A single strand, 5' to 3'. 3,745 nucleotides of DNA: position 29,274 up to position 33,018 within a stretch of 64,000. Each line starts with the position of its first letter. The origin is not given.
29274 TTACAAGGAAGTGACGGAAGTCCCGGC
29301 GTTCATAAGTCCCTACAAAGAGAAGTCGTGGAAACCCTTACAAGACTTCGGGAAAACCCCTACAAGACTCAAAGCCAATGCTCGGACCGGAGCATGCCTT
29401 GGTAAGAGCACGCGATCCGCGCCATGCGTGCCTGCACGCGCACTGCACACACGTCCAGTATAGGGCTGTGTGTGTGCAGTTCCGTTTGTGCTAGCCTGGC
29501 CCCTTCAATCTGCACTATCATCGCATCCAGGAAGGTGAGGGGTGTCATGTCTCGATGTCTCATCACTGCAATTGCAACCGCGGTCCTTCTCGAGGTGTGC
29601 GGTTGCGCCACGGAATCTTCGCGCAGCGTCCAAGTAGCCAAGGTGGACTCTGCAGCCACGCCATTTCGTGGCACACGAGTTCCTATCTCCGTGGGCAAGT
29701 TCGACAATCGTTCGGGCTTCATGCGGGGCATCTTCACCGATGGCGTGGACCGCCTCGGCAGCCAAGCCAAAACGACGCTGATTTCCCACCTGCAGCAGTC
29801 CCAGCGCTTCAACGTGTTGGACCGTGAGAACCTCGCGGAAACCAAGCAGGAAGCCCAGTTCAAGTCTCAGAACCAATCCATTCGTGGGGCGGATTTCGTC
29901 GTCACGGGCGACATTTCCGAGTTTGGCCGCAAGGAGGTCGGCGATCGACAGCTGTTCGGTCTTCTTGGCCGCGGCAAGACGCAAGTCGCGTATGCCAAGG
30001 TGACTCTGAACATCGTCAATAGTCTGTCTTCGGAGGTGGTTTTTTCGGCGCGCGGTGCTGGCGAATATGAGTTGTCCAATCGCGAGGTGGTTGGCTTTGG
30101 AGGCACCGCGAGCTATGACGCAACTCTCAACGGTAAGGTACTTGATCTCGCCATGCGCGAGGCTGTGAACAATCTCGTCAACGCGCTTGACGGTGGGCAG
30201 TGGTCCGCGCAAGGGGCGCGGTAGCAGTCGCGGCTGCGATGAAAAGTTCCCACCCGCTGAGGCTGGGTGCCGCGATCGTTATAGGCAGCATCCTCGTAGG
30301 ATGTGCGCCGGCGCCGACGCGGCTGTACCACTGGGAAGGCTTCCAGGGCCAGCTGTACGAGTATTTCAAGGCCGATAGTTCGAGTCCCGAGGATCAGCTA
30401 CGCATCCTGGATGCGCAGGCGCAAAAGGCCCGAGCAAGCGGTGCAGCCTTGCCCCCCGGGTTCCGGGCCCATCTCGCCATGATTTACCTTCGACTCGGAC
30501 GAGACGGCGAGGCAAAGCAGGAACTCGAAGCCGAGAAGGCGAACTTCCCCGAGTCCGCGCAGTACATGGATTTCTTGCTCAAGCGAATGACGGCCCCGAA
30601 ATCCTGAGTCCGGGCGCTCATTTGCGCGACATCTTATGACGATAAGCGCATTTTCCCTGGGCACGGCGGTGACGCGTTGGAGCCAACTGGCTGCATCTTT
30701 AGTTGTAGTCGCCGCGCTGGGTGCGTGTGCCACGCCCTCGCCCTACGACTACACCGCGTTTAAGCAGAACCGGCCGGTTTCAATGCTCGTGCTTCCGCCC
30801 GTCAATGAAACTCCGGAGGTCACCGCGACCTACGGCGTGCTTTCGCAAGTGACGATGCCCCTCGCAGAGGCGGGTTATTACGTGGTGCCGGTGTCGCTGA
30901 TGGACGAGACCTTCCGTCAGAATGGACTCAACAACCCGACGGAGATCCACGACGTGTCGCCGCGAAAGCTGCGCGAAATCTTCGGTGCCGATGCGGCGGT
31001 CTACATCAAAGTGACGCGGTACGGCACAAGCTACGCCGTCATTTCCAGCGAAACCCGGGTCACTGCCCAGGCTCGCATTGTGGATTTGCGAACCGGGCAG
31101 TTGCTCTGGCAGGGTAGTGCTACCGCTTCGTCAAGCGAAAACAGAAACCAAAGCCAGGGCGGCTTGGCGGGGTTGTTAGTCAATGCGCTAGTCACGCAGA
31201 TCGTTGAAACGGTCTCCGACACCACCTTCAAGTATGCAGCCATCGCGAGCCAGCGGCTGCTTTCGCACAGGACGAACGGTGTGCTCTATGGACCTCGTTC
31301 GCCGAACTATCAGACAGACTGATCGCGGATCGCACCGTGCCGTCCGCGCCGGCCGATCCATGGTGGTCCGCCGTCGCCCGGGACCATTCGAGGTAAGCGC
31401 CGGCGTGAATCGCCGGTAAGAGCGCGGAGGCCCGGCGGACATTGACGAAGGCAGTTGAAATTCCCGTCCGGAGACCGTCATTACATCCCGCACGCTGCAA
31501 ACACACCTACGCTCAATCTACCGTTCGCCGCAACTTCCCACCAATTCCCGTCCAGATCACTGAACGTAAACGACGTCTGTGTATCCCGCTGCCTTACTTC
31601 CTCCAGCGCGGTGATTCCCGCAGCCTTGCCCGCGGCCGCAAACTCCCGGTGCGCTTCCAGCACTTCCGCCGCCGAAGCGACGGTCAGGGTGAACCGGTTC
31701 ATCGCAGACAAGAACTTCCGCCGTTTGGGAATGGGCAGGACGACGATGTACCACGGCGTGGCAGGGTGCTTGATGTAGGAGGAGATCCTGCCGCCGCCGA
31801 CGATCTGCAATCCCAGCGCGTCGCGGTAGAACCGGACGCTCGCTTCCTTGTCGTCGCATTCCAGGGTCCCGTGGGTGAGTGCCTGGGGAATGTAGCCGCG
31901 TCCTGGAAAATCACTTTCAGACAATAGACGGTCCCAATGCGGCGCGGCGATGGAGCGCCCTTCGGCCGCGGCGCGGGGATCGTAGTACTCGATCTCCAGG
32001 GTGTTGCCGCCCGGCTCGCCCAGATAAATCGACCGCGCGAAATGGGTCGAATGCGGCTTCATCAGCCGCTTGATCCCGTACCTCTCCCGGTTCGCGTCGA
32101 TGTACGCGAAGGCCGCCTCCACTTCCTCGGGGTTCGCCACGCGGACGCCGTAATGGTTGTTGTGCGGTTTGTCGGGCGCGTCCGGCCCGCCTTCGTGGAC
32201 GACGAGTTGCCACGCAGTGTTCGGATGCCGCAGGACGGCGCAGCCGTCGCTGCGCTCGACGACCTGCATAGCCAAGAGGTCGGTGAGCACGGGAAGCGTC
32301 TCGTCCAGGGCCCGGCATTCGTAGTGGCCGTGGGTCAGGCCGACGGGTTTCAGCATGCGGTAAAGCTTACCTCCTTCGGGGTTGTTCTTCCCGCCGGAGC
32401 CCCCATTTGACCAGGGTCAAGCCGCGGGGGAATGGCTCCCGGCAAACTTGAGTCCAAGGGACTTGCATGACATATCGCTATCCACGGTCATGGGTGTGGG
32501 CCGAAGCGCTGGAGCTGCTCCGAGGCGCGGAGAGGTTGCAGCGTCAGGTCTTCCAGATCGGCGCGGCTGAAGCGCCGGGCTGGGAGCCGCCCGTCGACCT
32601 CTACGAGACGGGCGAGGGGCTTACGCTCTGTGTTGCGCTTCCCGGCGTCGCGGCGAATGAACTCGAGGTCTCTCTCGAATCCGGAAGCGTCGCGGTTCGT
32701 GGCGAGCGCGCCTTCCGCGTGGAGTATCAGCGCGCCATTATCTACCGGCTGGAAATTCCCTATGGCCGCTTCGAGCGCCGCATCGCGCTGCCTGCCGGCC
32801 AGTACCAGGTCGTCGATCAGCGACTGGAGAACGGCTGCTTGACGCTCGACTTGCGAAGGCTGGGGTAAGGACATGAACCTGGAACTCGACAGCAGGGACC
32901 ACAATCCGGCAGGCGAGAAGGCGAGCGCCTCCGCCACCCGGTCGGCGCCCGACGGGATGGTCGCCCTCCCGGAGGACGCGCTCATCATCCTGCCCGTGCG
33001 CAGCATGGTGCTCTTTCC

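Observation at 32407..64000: A 32-kb block wired by FNR-type boxes: a low-oxygen persistence island with two resident FNR paralogues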

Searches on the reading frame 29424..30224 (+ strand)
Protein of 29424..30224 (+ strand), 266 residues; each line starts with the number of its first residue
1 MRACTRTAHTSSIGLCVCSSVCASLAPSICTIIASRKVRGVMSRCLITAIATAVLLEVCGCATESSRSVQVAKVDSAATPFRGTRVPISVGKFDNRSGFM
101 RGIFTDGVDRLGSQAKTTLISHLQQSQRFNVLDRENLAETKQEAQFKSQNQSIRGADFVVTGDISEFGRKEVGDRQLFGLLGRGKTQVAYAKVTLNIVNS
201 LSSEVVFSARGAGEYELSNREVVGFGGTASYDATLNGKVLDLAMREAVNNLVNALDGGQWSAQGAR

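Call 9: search_protein_families(library=pfam, proteins=[window:29424-30224:+])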
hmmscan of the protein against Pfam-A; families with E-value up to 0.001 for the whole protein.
window:29424-30224:+ (266 aa): 2 families
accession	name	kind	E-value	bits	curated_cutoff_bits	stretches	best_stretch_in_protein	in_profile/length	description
PF03783.19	CsgG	-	4e-21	75.7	20.8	1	79-260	3-202/210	Curli production assembly/transport component CsgG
PF04052.18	TolB_N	-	0.00025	21.5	22.4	1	109-170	27-89/106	TolB amino-terminal domain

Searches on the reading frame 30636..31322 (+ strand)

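Call 9: search_protein_families(library=pfam, proteins=[window:30636-31322:+])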
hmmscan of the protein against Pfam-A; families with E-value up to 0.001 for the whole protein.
window:30636-31322:+ (228 aa): 2 families
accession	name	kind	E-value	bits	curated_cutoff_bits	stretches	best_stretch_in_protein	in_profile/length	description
PF05643.16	GNA1162-like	-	1.4e-84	282.8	25.9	1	37-221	1-185/185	Putative lipoprotein GNA1162-like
PF13590.11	DUF4136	-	0.00032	21.6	32.8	1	129-174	91-136/152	Domain of unknown function (DUF4136)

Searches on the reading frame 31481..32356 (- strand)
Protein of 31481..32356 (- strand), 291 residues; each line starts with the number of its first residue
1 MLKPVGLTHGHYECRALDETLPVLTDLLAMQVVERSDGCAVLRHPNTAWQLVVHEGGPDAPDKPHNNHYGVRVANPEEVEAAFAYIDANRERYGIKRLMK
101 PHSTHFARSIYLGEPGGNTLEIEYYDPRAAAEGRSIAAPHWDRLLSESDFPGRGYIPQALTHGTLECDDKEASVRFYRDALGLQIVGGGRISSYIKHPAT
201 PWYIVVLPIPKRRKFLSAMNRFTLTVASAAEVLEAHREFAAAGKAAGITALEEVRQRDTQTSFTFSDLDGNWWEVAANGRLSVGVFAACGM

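Call 6: search_protein_families(library=pfam, proteins=[window:31481-32356:-])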
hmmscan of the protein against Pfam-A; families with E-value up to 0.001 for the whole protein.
window:31481-32356:- (291 aa): 3 families
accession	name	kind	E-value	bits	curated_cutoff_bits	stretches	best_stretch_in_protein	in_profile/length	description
PF00903.31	Glyoxalase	-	1.3e-12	48.6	20.6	1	162-275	4-121/121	Glyoxalase/Bleomycin resistance protein/Dioxygenase superfamily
PF18029.7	Glyoxalase_6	-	0.00036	21.6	23.6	0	164-274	3-104/106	Glyoxalase-like domain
PF22677.2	Ble-like_N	-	0.00063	19.9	24.5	0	163-185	5-27/41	Bleomycin resistance protein-like N-terminal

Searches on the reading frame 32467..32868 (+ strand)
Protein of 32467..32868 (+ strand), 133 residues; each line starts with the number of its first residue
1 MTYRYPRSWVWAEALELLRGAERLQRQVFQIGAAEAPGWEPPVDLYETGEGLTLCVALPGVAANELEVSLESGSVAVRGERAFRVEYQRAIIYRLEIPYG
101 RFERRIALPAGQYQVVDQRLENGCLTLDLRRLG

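Call 6: search_protein_families(library=pfam, proteins=[window:32467-32868:+])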
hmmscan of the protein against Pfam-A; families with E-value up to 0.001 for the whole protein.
window:32467-32868:+ (133 aa): 2 families
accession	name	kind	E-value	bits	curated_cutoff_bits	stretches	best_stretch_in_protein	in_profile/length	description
PF00011.27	HSP20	-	1.2e-10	41.8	20.8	1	47-131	4-87/102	Hsp20/alpha crystallin family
PF17886.7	ArsA_HSP20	-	0.00082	19.3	22.5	0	51-126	3-60/63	HSP20-like domain found in ArsA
